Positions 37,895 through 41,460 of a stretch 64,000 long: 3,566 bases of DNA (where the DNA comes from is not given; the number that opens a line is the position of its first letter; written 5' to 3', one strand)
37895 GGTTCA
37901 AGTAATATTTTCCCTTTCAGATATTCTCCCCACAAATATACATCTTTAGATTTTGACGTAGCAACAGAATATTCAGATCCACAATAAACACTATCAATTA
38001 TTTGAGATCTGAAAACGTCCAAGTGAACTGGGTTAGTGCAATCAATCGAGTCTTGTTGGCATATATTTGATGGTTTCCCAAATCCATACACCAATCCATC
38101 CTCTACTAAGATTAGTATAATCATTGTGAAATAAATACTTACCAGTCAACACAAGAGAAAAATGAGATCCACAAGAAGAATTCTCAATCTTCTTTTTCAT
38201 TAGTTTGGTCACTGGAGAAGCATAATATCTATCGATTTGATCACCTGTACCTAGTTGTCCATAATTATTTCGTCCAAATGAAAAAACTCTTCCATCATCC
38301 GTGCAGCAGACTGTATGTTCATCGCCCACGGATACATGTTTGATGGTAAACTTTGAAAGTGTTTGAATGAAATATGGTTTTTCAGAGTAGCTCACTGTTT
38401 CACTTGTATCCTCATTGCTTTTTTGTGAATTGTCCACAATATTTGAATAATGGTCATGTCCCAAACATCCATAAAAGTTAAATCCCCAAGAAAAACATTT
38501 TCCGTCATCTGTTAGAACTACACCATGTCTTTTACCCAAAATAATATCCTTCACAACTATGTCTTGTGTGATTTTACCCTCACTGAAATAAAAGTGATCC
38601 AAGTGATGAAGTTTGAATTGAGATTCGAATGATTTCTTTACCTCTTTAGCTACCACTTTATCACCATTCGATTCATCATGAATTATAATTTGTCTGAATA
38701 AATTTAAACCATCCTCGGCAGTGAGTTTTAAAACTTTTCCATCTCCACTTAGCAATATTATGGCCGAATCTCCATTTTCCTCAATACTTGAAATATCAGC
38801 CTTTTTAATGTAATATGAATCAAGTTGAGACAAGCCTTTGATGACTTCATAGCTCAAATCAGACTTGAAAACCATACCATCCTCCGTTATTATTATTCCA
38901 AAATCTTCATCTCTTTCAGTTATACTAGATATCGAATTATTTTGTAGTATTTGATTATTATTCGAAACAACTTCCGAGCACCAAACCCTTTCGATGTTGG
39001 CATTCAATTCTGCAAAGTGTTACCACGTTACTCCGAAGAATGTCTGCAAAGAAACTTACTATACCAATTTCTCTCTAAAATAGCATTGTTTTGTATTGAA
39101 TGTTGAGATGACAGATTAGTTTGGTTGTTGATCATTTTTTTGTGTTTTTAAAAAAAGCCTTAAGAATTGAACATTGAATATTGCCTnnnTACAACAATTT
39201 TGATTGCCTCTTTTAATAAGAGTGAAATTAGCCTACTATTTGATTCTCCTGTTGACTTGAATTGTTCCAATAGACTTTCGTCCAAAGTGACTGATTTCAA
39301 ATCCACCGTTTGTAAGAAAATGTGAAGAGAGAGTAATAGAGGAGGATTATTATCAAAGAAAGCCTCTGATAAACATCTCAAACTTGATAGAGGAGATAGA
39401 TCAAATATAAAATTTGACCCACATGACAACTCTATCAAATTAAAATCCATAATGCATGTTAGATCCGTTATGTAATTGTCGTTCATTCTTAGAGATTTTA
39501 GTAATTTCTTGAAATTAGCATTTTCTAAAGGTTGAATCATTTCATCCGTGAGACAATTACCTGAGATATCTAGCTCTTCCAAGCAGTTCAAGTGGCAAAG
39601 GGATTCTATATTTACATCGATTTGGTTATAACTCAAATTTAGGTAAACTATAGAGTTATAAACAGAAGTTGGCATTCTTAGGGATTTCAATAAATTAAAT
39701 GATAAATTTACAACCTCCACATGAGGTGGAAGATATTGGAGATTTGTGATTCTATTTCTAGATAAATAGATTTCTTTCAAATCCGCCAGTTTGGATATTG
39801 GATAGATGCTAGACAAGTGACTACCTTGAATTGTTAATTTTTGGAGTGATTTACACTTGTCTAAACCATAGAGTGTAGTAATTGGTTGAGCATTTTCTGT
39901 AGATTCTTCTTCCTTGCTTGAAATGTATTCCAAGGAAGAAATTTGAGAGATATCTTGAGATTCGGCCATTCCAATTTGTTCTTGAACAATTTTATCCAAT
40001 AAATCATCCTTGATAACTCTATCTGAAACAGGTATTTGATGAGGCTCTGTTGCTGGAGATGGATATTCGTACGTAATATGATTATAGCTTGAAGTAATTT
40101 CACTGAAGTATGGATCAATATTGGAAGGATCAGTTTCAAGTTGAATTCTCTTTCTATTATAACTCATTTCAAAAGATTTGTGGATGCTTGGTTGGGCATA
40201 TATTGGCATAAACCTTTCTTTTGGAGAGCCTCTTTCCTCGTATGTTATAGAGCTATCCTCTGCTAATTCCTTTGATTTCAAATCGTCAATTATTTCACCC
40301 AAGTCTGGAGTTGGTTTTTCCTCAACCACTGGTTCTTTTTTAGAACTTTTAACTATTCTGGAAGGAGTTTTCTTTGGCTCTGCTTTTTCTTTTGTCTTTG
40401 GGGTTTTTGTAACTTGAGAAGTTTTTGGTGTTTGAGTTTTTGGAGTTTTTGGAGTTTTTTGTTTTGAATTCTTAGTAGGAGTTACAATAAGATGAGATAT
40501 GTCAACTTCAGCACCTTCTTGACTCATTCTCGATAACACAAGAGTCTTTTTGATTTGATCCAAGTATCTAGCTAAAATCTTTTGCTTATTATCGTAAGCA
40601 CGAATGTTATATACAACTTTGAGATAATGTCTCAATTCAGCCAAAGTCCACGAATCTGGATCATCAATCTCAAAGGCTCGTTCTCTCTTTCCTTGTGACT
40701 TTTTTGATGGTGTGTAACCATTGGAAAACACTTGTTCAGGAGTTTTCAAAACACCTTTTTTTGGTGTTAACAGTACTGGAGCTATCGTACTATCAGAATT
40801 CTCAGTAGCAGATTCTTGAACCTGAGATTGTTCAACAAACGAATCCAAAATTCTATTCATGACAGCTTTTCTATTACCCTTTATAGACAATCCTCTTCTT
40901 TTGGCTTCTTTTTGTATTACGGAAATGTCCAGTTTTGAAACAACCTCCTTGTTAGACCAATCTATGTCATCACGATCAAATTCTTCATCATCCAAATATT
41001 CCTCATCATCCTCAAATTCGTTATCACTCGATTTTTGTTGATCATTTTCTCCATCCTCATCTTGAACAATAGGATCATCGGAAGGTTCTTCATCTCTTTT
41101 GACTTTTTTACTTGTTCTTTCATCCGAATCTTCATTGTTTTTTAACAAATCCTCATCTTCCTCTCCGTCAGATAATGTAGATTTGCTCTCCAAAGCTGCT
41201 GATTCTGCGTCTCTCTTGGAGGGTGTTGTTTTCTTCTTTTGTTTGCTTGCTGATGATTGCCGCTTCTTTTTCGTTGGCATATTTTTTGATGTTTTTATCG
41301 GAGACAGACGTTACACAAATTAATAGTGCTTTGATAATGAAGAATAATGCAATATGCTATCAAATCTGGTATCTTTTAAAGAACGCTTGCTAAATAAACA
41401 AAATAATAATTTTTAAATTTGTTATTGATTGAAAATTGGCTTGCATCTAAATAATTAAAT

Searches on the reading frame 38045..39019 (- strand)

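Call 29: search_protein_families(library=pfam, proteins=[window:38045-39019:-], max_evalue=0.001)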
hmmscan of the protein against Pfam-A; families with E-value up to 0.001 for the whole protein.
window:38045-39019:- (325 aa): 4 families
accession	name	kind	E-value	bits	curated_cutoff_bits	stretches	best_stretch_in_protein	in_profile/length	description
PF25390.1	WD40_RLD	-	3.7e-28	99.3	150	1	143-293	194-315/363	RCC1-like domain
PF00415.24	RCC1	-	1.8e-25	89.7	21.7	2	242-291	1-50/50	Regulator of chromosome condensation (RCC1) repeat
PF13540.12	RCC1_2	-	1.5e-20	72.8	22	2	226-255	1-30/30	Regulator of chromosome condensation (RCC1) repeat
PF25384.1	Alsin_RLD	-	3.3e-07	30.4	100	0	218-258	269-309/405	Alsin RCC1-like domain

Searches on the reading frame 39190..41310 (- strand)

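Call 29: search_protein_families(library=pfam, proteins=[window:39190-41310:-], max_evalue=0.001)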
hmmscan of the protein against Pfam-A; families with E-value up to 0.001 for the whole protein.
window:39190-41310:- (707 aa): 4 families
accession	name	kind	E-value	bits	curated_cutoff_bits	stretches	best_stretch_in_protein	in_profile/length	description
PF12799.13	LRR_4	-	2.1e-12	47.3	27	2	487-528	1-43/44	Leucine Rich repeats (2 copies)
PF13855.12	LRR_8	-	1.4e-06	28.4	27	1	529-585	1-59/61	Leucine rich repeat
PF02037.33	SAP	-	2.7e-05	24.1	23.9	0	125-156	3-34/37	SAP domain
PF13516.12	LRR_6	-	0.00012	22.3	23.4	0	573-590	1-18/24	Leucine Rich repeat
